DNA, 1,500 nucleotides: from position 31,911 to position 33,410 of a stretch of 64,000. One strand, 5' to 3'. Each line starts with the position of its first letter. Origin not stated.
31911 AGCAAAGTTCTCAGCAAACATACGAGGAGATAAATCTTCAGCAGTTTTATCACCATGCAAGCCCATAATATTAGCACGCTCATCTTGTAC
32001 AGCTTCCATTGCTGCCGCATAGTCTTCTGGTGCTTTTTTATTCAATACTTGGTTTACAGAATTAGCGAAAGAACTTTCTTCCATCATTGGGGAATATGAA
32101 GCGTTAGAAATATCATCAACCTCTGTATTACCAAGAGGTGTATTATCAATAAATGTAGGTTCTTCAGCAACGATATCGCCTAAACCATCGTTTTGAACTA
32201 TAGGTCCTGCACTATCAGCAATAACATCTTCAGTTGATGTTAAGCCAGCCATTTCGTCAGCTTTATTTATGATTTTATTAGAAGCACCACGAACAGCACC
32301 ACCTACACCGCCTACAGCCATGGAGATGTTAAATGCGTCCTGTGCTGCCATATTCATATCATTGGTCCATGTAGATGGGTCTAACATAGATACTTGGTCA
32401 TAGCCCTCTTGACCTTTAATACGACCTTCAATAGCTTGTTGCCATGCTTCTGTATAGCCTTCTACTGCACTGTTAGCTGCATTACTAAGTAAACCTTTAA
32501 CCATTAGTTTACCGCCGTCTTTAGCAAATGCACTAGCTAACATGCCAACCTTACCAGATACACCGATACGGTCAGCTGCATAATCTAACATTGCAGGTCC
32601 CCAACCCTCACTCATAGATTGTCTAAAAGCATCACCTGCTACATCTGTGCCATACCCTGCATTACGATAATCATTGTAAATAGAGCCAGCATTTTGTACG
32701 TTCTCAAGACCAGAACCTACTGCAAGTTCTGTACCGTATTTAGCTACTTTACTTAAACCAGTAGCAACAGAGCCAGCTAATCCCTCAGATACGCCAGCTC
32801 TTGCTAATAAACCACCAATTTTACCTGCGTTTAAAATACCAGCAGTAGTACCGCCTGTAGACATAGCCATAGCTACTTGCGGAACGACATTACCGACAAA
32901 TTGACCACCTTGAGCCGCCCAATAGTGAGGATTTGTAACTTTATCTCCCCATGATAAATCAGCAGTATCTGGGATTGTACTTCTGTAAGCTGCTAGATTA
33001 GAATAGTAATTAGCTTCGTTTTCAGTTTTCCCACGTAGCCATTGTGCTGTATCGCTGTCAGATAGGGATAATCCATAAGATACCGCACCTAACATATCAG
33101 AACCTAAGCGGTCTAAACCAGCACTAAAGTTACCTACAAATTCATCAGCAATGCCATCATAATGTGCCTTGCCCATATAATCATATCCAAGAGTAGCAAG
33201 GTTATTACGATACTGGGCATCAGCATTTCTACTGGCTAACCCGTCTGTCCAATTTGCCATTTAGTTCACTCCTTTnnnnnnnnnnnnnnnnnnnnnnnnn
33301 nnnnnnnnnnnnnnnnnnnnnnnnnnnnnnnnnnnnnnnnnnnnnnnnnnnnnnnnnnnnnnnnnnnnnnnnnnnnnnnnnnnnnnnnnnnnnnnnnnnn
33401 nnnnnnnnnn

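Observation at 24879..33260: Giant 2793-aa ORF with an HEXXH motif between the tail-lysozyme gene and the endolysin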

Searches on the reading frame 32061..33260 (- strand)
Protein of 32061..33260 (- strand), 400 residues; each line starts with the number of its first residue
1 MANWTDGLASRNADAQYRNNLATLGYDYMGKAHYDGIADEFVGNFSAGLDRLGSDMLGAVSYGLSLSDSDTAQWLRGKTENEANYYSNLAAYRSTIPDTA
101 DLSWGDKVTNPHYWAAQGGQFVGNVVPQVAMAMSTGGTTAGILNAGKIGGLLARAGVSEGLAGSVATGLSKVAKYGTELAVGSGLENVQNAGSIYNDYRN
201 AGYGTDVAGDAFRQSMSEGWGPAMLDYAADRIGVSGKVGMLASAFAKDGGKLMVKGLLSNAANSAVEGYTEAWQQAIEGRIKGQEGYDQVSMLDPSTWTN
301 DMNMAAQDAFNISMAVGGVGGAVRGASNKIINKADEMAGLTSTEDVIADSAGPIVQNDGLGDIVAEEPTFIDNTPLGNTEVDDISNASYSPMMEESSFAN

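Call 61: search_protein_families(library=pfam, proteins=[window:32061-33260:-], max_evalue=10)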
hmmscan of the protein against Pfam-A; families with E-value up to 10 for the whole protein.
window:32061-33260:- (400 aa): 1 family
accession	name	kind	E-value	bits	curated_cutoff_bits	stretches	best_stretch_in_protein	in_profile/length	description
PF12197.13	lci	-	0.036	14.3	20.3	1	237-263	8-35/44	LCI fold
